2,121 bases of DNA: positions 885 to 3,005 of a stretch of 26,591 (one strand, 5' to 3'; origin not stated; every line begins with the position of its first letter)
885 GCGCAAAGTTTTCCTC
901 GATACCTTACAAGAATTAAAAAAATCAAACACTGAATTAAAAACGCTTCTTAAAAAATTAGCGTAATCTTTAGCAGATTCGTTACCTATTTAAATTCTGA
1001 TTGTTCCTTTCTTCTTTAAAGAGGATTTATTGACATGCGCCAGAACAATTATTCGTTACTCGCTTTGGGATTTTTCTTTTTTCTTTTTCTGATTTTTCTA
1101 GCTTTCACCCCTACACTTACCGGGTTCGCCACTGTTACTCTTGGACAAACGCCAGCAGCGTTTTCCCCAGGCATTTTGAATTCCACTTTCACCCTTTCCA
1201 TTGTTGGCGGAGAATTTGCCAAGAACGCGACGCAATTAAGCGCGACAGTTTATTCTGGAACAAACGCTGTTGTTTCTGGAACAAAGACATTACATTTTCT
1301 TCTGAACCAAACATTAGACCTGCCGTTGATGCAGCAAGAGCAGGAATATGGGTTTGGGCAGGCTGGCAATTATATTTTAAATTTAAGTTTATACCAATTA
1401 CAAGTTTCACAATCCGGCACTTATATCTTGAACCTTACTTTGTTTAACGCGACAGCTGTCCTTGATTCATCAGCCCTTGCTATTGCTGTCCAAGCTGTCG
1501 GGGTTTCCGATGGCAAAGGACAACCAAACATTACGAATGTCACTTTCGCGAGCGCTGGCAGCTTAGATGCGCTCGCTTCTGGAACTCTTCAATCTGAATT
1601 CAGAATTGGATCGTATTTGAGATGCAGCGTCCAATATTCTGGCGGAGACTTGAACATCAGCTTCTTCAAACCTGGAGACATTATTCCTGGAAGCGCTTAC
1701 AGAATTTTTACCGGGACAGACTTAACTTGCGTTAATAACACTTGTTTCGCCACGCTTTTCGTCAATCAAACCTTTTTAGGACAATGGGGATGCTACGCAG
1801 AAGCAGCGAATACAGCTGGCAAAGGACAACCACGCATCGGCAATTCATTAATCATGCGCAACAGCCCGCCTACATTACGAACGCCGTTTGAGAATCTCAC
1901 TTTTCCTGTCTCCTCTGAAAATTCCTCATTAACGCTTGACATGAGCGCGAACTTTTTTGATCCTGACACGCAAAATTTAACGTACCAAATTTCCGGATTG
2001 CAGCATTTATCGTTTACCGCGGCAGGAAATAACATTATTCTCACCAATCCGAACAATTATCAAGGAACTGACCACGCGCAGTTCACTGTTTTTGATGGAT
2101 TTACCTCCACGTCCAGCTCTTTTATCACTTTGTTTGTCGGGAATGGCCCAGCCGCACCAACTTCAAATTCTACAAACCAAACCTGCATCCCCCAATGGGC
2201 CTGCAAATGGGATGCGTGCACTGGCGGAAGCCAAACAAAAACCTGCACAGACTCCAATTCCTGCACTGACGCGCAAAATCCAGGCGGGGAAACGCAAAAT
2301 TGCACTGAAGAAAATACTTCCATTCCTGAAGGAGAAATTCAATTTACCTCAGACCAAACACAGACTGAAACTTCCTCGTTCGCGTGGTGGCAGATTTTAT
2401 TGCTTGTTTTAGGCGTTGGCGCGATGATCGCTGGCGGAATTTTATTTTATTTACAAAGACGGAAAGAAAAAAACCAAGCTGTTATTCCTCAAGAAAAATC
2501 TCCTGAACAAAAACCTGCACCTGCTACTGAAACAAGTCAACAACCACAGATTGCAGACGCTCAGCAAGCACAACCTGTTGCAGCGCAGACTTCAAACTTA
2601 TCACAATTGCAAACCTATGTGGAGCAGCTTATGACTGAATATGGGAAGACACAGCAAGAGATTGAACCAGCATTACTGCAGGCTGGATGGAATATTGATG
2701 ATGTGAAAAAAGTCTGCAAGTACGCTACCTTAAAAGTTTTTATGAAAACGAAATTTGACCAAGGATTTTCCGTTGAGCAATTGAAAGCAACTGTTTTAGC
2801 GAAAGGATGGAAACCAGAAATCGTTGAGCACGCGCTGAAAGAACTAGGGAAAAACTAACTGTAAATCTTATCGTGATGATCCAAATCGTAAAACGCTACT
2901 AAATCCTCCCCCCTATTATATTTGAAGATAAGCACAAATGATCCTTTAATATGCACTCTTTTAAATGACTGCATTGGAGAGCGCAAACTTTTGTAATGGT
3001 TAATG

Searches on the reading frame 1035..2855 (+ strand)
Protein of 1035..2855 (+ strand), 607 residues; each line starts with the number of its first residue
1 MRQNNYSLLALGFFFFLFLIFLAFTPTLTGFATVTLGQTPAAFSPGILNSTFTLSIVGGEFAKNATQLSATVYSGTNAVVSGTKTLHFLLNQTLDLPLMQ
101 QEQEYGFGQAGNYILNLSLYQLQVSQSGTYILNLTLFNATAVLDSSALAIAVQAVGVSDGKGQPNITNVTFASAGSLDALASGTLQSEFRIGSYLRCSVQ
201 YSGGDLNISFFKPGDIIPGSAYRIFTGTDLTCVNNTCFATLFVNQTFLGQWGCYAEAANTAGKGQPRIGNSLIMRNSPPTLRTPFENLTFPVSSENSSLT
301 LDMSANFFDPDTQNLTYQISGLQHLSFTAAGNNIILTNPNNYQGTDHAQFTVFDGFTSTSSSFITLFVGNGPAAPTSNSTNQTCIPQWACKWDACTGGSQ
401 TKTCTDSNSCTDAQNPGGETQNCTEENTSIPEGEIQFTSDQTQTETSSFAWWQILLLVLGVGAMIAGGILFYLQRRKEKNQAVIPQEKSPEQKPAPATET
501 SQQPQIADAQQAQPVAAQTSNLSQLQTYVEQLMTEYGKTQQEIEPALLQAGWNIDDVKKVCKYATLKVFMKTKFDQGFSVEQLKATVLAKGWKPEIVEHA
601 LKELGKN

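Call 77: search_protein_families(library=pfam, proteins=[window:1035-2855:+], max_evalue=0.01)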
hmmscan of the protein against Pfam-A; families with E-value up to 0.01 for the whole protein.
window:1035-2855:+ (607 aa): 2 families
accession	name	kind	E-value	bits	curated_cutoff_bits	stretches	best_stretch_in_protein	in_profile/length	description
PF17963.7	Big_9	-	1.5e-07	32.6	23.6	1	289-365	10-87/89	Bacterial Ig domain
PF17892.7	Cadherin_5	-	0.0056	16.9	26.5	0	289-362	12-91/98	Cadherin-like domain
